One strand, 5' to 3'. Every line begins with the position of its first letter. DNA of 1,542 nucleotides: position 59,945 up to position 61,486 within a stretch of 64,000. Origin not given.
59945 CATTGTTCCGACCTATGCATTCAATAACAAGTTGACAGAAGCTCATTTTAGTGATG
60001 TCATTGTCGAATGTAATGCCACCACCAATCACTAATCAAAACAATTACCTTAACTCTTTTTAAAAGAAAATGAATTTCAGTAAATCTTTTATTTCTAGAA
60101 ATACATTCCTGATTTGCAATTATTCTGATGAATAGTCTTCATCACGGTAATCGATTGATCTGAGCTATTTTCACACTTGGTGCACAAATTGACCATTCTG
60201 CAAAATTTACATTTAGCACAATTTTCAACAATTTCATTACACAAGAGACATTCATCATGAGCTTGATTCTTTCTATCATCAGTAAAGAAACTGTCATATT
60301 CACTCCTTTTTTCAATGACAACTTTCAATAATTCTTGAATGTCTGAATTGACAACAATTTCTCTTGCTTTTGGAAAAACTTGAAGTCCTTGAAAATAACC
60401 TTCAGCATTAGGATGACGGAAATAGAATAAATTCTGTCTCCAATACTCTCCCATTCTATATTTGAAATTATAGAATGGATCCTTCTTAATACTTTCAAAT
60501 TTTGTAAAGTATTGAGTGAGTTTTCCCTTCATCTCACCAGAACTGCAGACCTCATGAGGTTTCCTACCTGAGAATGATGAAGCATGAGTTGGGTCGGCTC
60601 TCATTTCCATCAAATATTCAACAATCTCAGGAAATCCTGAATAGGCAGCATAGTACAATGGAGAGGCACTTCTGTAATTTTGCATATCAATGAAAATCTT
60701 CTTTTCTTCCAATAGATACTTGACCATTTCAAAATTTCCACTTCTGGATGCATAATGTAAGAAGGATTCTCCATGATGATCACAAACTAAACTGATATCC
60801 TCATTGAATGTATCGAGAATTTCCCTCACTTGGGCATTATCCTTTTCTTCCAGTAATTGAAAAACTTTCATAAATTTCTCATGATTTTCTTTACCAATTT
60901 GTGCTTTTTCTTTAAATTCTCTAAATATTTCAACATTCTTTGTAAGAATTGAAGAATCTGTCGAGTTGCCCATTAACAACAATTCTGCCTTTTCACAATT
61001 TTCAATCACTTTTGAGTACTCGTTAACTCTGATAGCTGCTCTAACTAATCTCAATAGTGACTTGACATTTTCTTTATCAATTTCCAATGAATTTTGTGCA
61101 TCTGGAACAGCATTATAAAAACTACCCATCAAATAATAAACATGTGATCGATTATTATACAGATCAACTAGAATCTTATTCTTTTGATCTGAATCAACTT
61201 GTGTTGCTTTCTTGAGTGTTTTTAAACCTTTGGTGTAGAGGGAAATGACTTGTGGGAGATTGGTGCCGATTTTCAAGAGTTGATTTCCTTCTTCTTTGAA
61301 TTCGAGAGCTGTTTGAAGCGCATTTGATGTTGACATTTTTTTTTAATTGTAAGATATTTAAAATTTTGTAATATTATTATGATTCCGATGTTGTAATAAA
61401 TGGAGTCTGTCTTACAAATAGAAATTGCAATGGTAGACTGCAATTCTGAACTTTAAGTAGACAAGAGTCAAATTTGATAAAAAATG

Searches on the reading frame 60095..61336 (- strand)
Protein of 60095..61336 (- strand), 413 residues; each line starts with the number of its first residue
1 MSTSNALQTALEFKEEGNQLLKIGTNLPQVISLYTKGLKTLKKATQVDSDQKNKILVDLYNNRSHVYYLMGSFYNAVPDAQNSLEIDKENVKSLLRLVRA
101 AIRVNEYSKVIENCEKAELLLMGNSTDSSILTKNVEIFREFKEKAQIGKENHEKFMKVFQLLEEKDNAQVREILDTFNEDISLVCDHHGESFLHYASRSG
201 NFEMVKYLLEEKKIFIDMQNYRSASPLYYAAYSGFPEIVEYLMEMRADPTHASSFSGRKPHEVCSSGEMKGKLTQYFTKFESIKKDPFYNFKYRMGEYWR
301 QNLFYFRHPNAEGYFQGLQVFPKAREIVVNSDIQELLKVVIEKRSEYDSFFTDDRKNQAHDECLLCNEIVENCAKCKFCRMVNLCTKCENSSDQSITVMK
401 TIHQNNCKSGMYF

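Call 8: find_encoding_contigs(protein=window:60095-61336:-, flank=10000, max_places=6)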
Protein window:60095-61336:- (413 aa): no gene with exactly this product is on record in the collection.

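Call 11: search_protein_families(library=pfam, max_evalue=0.1, proteins=[window:60095-61336:-])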
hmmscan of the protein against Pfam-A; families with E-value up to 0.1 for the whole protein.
window:60095-61336:- (413 aa): 9 families
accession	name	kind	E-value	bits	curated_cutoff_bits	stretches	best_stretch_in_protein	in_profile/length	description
PF13637.12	Ank_4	-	2.1e-16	60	22.7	2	193-242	1-49/50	Ankyrin repeats (many copies)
PF12796.13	Ank_2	-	8.2e-14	52.4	27.3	1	168-250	11-87/90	Ankyrin repeats (3 copies)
PF13606.12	Ank_3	-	2.4e-11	43.1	22.3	2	188-212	1-24/30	Ankyrin repeat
PF00023.36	Ank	-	2.8e-10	40.3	21.1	2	188-211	1-24/33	Ankyrin repeat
PF13857.12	Ank_5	-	1.3e-05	25.9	27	0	188-209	15-36/56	Ankyrin repeats (many copies)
PF00515.34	TPR_1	-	0.0028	17.9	27.8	0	58-90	2-34/34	Tetratricopeptide repeat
PF03564.21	DUF1759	-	0.049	14.1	25.4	0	139-182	65-107/148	Protein of unknown function (DUF1759)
PF16468.10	DUF5049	-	0.072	13.5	28.7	0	230-248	30-48/57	Domain of unknown function (DUF5049)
PF24521.3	Ank_KRIT1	-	0.096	12.8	80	0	190-264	48-125/149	KRIT1 ankyrin-repeats domain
